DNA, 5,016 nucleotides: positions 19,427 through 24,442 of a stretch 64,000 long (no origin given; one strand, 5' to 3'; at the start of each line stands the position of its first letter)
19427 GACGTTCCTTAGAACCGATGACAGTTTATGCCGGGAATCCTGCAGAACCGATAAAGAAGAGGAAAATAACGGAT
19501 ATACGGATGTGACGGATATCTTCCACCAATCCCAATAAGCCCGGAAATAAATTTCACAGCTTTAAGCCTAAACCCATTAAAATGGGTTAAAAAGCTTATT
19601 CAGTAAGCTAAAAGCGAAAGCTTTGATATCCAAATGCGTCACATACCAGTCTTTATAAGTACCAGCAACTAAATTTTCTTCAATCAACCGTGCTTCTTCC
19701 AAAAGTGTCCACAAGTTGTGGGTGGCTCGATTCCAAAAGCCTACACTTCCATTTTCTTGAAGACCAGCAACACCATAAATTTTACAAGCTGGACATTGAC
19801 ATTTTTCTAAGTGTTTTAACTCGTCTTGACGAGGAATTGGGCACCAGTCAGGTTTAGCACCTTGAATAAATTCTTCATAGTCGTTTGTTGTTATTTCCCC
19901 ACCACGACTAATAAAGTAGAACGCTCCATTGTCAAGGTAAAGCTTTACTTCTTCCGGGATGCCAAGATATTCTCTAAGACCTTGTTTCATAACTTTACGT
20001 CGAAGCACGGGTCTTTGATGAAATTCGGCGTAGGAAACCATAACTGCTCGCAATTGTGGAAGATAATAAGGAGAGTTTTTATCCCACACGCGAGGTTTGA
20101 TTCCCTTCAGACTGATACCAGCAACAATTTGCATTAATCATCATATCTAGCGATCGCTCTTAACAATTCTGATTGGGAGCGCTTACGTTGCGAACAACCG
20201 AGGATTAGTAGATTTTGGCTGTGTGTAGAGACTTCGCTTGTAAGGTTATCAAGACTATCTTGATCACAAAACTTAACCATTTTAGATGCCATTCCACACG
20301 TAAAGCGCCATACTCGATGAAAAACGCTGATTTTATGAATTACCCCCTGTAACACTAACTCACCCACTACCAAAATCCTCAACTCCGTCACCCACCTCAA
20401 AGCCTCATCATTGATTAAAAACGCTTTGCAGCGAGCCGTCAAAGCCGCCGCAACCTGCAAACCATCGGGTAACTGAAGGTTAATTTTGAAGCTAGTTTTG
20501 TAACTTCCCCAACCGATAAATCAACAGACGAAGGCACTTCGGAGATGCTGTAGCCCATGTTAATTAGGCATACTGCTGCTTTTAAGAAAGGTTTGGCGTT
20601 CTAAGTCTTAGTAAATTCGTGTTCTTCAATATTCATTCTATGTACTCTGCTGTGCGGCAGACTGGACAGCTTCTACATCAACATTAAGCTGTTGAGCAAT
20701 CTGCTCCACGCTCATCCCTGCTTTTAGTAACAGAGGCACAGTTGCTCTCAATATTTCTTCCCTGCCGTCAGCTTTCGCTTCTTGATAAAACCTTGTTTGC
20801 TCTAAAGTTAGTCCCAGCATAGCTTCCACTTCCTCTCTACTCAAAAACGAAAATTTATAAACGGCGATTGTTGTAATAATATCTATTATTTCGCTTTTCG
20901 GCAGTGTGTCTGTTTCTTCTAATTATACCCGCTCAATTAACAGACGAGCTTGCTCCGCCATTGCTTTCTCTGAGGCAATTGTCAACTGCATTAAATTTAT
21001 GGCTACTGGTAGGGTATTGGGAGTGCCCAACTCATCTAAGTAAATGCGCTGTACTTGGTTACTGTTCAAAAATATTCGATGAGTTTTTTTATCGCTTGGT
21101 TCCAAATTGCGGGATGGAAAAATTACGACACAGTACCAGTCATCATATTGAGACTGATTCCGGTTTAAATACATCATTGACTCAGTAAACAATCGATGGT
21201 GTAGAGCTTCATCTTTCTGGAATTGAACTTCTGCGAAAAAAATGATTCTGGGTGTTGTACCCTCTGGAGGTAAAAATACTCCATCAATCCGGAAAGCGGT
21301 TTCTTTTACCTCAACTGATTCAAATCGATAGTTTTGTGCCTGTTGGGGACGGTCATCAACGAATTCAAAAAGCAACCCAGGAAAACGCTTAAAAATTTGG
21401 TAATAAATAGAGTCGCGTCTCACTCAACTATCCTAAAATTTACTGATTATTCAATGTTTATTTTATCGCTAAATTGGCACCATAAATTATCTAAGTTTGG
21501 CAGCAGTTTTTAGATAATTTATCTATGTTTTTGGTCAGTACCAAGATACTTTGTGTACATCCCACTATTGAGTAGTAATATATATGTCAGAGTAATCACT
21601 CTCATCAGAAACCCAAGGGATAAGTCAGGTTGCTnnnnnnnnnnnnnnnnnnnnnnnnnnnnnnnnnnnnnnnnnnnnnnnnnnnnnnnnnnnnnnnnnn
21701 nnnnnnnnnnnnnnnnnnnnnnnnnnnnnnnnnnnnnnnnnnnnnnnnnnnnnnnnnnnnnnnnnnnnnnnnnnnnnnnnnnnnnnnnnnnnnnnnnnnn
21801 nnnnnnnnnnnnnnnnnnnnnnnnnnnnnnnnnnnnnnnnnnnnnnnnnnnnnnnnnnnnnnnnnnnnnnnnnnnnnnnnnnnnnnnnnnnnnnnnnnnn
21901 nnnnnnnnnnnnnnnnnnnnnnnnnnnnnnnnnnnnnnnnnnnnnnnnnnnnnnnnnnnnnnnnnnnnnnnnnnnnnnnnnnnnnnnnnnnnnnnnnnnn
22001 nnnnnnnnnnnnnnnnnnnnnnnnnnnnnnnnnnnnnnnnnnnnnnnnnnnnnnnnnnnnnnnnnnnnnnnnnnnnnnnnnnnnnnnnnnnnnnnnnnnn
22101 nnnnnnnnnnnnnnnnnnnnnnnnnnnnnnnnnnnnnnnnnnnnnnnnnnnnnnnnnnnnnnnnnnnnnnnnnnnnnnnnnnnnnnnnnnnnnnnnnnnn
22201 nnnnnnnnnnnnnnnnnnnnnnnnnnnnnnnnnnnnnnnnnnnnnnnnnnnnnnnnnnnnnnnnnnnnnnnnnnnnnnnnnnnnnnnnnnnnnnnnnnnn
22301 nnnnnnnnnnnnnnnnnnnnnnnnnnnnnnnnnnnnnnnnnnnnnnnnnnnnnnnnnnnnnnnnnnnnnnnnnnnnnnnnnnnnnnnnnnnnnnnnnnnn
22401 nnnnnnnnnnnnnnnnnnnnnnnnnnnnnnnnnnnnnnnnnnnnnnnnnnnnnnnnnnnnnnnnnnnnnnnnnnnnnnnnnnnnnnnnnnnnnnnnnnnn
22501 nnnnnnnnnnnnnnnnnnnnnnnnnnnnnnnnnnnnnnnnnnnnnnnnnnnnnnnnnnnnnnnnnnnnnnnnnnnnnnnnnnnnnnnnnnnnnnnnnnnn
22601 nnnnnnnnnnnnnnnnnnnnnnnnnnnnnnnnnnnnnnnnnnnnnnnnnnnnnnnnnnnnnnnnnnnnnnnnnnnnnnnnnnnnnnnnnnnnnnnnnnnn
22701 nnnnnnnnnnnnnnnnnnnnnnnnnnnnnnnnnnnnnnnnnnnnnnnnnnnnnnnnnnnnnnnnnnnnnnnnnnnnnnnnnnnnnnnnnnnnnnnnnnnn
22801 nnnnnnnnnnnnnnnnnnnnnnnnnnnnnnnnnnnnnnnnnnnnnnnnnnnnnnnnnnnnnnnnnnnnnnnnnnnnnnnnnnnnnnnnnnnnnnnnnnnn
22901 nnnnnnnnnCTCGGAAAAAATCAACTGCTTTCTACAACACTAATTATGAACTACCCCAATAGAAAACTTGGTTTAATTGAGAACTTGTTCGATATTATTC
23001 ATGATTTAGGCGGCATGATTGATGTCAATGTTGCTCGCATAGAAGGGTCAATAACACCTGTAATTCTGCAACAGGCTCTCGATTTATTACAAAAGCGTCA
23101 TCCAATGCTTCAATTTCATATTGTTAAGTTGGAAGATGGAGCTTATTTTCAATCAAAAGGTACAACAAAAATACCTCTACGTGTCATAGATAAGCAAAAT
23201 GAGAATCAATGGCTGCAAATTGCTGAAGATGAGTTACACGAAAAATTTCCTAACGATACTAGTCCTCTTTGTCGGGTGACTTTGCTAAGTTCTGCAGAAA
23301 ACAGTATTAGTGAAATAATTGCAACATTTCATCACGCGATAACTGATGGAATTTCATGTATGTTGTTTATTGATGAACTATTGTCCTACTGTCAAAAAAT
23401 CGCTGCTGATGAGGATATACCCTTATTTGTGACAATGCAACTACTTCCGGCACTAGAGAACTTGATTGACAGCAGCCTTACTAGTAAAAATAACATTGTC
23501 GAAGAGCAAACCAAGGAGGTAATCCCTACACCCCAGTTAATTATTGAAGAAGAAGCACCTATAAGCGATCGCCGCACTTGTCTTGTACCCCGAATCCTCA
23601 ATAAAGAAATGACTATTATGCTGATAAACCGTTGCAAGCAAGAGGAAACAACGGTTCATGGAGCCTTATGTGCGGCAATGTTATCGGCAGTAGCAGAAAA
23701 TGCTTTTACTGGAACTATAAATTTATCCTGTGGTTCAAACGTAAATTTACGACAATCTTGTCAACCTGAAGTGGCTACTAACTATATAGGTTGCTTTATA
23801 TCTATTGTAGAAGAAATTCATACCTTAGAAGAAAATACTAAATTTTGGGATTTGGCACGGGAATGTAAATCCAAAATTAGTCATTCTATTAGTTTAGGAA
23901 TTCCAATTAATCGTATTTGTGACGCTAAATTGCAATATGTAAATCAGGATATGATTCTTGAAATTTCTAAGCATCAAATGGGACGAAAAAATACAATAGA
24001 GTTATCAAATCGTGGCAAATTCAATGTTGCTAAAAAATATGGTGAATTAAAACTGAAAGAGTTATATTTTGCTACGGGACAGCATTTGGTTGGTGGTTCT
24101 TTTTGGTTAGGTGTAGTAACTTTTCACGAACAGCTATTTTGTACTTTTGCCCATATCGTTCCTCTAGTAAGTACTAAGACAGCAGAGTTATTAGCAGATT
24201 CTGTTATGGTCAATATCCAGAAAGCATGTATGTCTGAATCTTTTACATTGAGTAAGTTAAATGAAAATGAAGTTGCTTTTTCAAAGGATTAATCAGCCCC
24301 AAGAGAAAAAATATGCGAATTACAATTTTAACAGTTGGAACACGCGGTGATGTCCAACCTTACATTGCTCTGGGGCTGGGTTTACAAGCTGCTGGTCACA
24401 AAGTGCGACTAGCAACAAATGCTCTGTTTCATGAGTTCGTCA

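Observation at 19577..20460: Half-size tRNA-guanine-transglycosylase-like zinc protein coupled to a 108-aa ORF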

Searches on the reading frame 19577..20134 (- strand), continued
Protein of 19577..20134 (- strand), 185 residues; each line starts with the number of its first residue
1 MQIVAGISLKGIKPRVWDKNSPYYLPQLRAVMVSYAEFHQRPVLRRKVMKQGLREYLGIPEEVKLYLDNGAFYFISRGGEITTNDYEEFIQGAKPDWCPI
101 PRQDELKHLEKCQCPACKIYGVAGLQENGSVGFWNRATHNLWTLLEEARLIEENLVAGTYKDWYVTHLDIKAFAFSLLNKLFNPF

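Call 96: search_protein_families(library=ncbifam, proteins=[L090:11908-12969:+, L002:7908-8966:+, L090:1493-2269:+, L090:4632-5690:+, L090:3155-3811:+, L039:8200-9834:+], max_evalue=0.01)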
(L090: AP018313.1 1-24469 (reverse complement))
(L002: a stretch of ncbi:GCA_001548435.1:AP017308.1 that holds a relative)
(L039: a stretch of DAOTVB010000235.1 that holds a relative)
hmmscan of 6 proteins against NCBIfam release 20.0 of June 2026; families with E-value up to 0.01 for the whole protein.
L090:11908-12969:+ (353 aa): 4 families
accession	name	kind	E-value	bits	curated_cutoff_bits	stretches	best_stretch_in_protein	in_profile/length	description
TIGR00432.2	arcsn_tRNA_tgt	equivalog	3.9e-08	32.2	350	1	38-316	59-322/441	tRNA guanosine(15) transglycosylase TgtA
NF041059.1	DpdA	equivalog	1e-06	27.9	200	1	45-227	70-258/406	tRNA-guanine transglycosylase DpdA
TIGR00449.1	tgt_general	superfamily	2.4e-06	26.7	47.6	1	163-320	206-354/367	tRNA-guanine transglycosylase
TIGR00430.1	Q_tRNA_tgt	equivalog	0.0024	16.9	306.75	1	162-318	206-353/368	tRNA guanosine(34) transglycosylase Tgt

L002:7908-8966:+ (352 aa): 3 families
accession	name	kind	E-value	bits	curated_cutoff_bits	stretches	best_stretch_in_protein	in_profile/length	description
TIGR00432.2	arcsn_tRNA_tgt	equivalog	1.2e-06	27.2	350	1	38-326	59-324/441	tRNA guanosine(15) transglycosylase TgtA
NF041059.1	DpdA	equivalog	7.8e-06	25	200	0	163-228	200-258/406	tRNA-guanine transglycosylase DpdA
TIGR00449.1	tgt_general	superfamily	0.0028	16.6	47.6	1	200-334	236-360/367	tRNA-guanine transglycosylase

L090:1493-2269:+ (258 aa): 0 families

L090:4632-5690:+ (352 aa): 0 families

L090:3155-3811:+ (218 aa): 0 families

L039:8200-9834:+ (544 aa): 0 families

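Call 97: search_protein_representatives(alignment_id=A3)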
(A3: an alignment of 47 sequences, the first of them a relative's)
Query: 47 sequences, 313 profile positions. Proteins with E-value up to 0.001 (for the whole library): 688; up to 1e-10: 388; up to 1e-30: 95. The best 150 are listed.
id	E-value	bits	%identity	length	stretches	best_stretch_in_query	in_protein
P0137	5.0e-141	485.9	-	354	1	1-310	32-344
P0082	2.0e-117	408.3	-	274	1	1-231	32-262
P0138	1.5e-108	379.2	-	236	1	79-309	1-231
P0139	5.0e-103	361.1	-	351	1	1-309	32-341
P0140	3.0e-100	351.9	-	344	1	1-306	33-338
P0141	3.4e-91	322.2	-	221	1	69-255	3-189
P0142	1.5e-90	320.0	-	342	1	1-307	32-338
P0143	5.9e-90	318.1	-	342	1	2-308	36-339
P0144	3.2e-85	302.5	-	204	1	41-236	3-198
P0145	5.7e-81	288.6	-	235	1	18-201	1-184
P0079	1.3e-77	277.6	-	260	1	1-187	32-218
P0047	1.3e-77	277.6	-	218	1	1-177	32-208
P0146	2.0e-77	277.0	-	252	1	1-178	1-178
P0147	1.2e-74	267.9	-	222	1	148-307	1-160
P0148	4.3e-74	266.0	-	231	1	1-170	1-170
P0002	4.7e-63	229.7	-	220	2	210-308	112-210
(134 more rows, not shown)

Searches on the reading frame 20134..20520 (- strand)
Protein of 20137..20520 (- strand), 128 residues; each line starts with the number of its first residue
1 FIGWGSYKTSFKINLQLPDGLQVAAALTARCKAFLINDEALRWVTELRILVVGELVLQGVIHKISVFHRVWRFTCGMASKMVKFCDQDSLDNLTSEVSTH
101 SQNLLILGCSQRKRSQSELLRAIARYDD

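Call 3: search_protein_families(library=pfam, proteins=[window:20134-20460:-], max_evalue=10)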
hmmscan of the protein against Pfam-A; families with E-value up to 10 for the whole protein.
window:20134-20460:- (108 aa): 1 family
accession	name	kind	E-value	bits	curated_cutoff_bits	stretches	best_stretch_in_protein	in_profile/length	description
PF02440.21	Adeno_E3_CR1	-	0.15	12.3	26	1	27-91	10-69/95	Adenovirus E3 region protein CR1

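Call 4: search_protein_families(library=ncbifam, proteins=[window:20134-20460:-], max_evalue=10)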
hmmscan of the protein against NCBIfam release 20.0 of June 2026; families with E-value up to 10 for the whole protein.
window:20134-20460:- (108 aa): 0 families

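Call 5: search_protein_families(library=padloc, proteins=[window:20134-20460:-], max_evalue=10)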
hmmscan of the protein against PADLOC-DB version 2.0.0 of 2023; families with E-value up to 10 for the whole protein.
window:20134-20460:- (108 aa): 0 families

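Call 17: find_homologous_proteins(query=window:20137-20520:-, max_evalue=0.1)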
Query seq(128 aa) (128 aa): 11 proteins with E <= 0.1 among 18 candidates.
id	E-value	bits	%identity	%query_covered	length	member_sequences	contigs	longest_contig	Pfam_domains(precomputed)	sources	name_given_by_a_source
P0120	2.8e-63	229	99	84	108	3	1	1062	-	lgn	-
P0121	1.5e-24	104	90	45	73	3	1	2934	-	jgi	jgi:hypothetical protein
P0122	1.8e-14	71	83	37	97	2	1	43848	-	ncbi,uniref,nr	ncbi:hypothetical protein [Brasilonema bromeliae]|uniref:hypothetical protein n=1 Tax=Brasilonema br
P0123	1.9e-10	58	84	34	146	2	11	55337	PF01850.28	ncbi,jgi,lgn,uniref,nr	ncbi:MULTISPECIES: type II toxin-antitoxin system VapC family toxin [unclassified Calothrix]|jgi:pre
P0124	2.2e-10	58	77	34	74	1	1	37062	PF01850.28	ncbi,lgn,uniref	ncbi:PIN domain-containing protein [Brasilonema sp. UFV-L1]|uniref:type II toxin-antitoxin system Va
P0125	5.6e-10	57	72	37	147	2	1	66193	PF01850.28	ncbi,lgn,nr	ncbi:MAG: type II toxin-antitoxin system VapC family toxin [Nostoc sp. CreGUA01]|nr:PIN domain-conta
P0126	4.9e-9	54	63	42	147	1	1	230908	PF01850.28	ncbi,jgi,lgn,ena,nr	ncbi:MAG: PIN domain-containing protein [Desmonostoc vinosum HA7617-LM4]|jgi:predicted nucleic acid-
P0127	1.7e-8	52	59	42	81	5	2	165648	PF01850.28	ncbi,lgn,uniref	ncbi:MAG: PIN domain-containing protein [Nostoc sp.]|uniref:type II toxin-antitoxin system VapC fami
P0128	3.4e-8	51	56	45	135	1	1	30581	PF01850.28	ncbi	ncbi:MAG: type II toxin-antitoxin system VapC family toxin [Nostoc sp.]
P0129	5.5e-8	51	59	42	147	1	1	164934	PF01850.28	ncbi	ncbi:type II toxin-antitoxin system VapC family toxin [Nostoc sp.]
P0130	5.5e-8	51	59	42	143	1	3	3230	PF01850.28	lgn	-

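Call 40: find_encoding_contigs(protein=P0122, flank=8000, max_places=3)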
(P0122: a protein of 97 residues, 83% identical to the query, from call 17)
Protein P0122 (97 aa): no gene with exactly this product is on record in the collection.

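Call 56: find_encoding_contigs(protein=P0120, flank=3000, max_places=3)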
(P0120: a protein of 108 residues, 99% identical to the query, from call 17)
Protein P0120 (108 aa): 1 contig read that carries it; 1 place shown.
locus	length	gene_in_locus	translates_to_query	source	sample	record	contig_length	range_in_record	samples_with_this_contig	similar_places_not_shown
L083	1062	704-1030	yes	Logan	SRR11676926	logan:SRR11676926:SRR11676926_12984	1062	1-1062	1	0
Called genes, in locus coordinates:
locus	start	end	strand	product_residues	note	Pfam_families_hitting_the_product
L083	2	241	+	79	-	?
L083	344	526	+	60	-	-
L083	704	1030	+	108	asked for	-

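Call 57: find_encoding_contigs(protein=P0121, flank=3000, max_places=3)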
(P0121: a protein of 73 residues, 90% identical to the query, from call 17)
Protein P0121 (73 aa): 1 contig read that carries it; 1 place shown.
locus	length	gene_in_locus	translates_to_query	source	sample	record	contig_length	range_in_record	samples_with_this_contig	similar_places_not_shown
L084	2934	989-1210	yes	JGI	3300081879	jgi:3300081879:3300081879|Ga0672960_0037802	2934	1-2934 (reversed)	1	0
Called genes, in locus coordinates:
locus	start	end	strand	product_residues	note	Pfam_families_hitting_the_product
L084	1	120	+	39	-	?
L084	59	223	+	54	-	-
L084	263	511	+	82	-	-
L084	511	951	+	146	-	PF01850:PIN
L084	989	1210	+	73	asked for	-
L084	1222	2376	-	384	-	PF13395:HNH_4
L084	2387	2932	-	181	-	?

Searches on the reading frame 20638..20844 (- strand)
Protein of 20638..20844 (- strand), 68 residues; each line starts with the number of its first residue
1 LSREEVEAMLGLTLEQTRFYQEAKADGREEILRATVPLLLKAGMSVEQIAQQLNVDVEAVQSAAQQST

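Call 50: search_protein_families(library=pfam, proteins=[window:20638-20844:-], max_evalue=0.001)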
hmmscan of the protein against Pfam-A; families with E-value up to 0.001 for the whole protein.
window:20638-20844:- (68 aa): 1 family
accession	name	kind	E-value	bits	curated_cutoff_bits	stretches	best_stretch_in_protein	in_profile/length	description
PF08281.18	Sigma70_r4_2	-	0.00015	21.7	25.7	1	43-66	26-49/54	Sigma-70, region 4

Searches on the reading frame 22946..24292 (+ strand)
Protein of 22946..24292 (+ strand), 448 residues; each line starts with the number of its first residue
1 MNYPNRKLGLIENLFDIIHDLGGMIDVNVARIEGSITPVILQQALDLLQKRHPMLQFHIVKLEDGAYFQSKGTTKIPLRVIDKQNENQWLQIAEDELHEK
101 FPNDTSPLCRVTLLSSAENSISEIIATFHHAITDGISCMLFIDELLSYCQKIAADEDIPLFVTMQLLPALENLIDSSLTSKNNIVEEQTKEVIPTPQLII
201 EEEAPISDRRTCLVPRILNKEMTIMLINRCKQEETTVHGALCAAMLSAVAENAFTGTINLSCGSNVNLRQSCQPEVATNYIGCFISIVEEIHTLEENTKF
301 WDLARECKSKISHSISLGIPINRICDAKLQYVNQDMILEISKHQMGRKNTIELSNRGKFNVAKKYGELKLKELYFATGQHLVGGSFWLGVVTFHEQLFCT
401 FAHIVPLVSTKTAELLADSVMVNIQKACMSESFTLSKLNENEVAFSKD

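Call 50: search_protein_families(library=pfam, proteins=[window:22946-24292:+], max_evalue=0.001)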
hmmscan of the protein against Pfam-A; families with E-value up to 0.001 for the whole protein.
window:22946-24292:+ (448 aa): 3 families
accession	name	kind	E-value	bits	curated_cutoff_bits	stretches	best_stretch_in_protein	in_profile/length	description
PF00668.25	Condensation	-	2.9e-18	66.3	30.6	1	29-314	32-323/456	Condensation domain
PF07247.17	AATase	-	1e-13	51.2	22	1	100-393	133-467/500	Alcohol acetyltransferase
PF16911.10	PapA_C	-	4.2e-13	49.6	30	1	218-359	12-146/203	Phthiocerol/phthiodiolone dimycocerosyl transferase C-terminus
